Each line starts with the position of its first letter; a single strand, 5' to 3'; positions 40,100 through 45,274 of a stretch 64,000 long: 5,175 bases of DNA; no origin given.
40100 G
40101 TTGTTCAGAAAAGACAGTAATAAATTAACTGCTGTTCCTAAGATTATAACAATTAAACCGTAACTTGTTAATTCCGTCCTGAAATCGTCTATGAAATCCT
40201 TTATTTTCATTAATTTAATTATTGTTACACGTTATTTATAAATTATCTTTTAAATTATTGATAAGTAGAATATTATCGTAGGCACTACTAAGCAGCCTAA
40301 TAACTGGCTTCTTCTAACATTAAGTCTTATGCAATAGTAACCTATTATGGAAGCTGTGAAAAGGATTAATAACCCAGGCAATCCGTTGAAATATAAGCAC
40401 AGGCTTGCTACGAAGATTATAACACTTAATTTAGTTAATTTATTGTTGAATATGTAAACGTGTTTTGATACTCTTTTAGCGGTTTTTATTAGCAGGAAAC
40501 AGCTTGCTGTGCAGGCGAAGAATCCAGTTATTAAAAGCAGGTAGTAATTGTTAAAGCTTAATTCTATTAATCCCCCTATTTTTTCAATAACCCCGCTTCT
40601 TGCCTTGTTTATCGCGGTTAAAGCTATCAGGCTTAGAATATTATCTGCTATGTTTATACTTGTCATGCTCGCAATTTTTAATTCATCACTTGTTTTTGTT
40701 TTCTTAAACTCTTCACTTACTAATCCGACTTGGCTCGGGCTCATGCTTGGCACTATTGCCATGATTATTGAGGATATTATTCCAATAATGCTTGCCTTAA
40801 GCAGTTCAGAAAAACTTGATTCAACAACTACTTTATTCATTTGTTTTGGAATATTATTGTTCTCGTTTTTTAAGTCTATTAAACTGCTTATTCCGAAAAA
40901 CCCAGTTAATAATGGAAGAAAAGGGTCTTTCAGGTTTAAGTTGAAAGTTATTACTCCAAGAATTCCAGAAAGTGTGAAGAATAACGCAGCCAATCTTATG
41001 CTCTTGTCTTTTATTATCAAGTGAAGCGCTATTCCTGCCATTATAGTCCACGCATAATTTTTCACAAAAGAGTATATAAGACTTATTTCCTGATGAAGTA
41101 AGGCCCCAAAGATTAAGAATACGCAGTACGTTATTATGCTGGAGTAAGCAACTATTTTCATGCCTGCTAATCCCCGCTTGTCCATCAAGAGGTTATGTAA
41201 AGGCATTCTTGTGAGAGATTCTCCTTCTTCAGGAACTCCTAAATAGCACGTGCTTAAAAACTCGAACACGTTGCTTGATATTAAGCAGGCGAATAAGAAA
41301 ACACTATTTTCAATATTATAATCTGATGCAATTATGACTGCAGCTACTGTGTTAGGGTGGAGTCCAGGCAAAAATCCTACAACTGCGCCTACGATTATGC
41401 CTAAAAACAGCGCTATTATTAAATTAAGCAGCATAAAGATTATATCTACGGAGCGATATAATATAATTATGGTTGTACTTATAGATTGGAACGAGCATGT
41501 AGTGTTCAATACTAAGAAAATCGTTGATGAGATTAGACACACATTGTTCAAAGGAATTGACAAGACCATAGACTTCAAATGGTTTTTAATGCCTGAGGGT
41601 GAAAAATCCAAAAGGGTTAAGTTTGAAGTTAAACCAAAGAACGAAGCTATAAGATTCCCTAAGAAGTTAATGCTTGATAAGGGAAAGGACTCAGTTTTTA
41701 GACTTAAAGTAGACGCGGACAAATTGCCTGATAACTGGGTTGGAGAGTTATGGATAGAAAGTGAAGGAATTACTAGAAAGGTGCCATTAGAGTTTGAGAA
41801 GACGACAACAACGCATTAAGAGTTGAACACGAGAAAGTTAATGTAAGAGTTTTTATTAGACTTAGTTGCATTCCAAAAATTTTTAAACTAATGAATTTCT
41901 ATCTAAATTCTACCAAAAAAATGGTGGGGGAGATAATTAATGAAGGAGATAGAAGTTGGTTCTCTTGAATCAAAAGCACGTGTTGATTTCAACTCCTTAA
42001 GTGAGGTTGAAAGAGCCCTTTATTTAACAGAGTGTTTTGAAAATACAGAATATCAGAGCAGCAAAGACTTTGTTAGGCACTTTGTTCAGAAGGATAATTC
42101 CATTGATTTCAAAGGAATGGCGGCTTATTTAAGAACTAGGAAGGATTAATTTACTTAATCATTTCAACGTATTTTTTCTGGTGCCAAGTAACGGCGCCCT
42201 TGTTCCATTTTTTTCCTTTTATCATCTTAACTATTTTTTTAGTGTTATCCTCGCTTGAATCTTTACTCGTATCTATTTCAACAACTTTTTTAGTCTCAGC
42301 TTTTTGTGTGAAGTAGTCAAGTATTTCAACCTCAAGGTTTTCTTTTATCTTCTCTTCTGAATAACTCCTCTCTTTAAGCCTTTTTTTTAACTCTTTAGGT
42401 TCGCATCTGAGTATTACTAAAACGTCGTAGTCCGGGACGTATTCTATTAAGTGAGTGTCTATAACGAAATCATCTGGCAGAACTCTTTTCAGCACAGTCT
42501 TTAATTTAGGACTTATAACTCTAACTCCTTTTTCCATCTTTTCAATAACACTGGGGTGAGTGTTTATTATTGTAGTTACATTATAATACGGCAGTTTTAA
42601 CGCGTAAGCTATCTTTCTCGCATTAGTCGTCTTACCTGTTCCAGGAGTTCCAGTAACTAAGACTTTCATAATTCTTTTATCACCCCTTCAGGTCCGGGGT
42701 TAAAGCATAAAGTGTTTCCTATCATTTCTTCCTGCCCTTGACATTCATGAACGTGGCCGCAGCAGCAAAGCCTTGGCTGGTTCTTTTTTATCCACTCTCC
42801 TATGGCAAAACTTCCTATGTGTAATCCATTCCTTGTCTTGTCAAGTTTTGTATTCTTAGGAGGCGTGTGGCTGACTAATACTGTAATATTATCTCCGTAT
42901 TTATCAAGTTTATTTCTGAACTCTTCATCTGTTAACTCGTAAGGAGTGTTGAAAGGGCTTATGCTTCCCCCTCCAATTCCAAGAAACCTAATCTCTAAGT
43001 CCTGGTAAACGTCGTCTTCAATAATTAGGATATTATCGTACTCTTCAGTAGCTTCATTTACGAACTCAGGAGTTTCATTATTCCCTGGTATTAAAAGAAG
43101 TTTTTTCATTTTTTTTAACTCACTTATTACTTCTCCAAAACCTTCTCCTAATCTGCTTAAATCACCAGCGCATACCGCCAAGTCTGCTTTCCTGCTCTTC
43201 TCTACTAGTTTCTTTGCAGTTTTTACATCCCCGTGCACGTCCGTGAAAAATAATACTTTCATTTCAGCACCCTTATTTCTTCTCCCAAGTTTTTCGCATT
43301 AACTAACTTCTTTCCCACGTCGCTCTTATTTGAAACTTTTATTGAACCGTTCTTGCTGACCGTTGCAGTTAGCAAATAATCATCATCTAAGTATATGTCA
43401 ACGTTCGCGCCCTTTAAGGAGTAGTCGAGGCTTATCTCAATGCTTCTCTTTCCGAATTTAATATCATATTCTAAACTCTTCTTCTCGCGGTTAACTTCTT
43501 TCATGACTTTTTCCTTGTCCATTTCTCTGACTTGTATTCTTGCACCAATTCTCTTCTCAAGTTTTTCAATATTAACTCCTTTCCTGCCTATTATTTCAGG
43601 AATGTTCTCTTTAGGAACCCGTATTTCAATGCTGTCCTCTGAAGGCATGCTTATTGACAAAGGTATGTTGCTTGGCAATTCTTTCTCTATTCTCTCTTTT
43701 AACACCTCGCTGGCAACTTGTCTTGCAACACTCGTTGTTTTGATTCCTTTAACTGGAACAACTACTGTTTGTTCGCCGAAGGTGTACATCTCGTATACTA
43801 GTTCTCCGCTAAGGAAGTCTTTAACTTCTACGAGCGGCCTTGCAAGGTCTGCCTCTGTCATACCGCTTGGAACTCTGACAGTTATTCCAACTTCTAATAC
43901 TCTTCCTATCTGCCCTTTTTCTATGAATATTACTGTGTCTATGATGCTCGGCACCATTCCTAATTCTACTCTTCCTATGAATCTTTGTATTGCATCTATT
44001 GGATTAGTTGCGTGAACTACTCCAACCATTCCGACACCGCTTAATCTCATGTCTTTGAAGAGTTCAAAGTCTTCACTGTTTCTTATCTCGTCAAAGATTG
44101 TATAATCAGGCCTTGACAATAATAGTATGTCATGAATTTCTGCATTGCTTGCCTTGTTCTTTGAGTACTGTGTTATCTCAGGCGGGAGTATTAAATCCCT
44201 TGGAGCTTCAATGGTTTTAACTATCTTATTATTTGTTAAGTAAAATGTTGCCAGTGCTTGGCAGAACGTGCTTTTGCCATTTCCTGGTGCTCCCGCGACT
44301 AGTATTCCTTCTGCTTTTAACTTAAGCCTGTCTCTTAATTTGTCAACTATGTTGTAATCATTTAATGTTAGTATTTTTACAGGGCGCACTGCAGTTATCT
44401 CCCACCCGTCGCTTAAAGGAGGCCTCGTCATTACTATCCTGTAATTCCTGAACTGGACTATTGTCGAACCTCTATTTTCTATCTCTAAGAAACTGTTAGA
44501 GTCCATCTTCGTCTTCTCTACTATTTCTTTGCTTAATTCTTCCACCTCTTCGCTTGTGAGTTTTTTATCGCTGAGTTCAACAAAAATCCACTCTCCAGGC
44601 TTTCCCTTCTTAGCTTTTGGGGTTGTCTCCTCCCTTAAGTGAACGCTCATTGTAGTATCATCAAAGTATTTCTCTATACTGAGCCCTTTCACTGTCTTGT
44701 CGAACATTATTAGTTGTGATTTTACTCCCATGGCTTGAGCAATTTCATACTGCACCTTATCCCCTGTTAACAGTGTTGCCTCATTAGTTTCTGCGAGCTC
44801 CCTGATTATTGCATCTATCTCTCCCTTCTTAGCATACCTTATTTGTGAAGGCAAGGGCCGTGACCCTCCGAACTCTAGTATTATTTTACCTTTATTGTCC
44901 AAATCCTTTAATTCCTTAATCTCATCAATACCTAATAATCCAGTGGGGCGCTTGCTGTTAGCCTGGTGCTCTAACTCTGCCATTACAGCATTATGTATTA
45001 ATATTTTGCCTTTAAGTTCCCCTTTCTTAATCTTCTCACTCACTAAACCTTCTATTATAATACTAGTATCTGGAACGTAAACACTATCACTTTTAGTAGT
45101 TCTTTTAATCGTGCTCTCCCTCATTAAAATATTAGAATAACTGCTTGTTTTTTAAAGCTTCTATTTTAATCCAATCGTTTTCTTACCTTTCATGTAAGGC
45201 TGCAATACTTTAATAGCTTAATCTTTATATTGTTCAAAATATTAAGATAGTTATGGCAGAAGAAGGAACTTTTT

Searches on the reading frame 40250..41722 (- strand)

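Call 53: search_protein_families(library=pfam, proteins=[window:40250-41722:-], max_evalue=0.00001)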
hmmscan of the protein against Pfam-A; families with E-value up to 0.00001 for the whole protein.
window:40250-41722:- (490 aa): 1 family
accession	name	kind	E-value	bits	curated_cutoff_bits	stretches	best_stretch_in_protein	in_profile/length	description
PF01970.21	TctA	-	1.6e-36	126.3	28.9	1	102-475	1-422/423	Tripartite tricarboxylate transporter TctA family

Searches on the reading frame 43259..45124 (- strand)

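Call 53: search_protein_families(library=pfam, proteins=[window:43259-45124:-], max_evalue=0.00001)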
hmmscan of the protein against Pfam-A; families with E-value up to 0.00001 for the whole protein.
window:43259-45124:- (621 aa): 3 families
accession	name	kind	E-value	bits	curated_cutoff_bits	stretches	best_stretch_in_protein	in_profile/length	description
PF01850.27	PIN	-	1.4e-09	39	23.6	1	16-129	1-118/120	PIN domain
PF00437.27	T2SSE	-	2.5e-08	33.4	24.9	1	262-383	133-256/370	Type II/IV secretion system protein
PF00013.35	KH_1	-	7.1e-07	29.3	21.5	1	499-536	2-38/66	KH domain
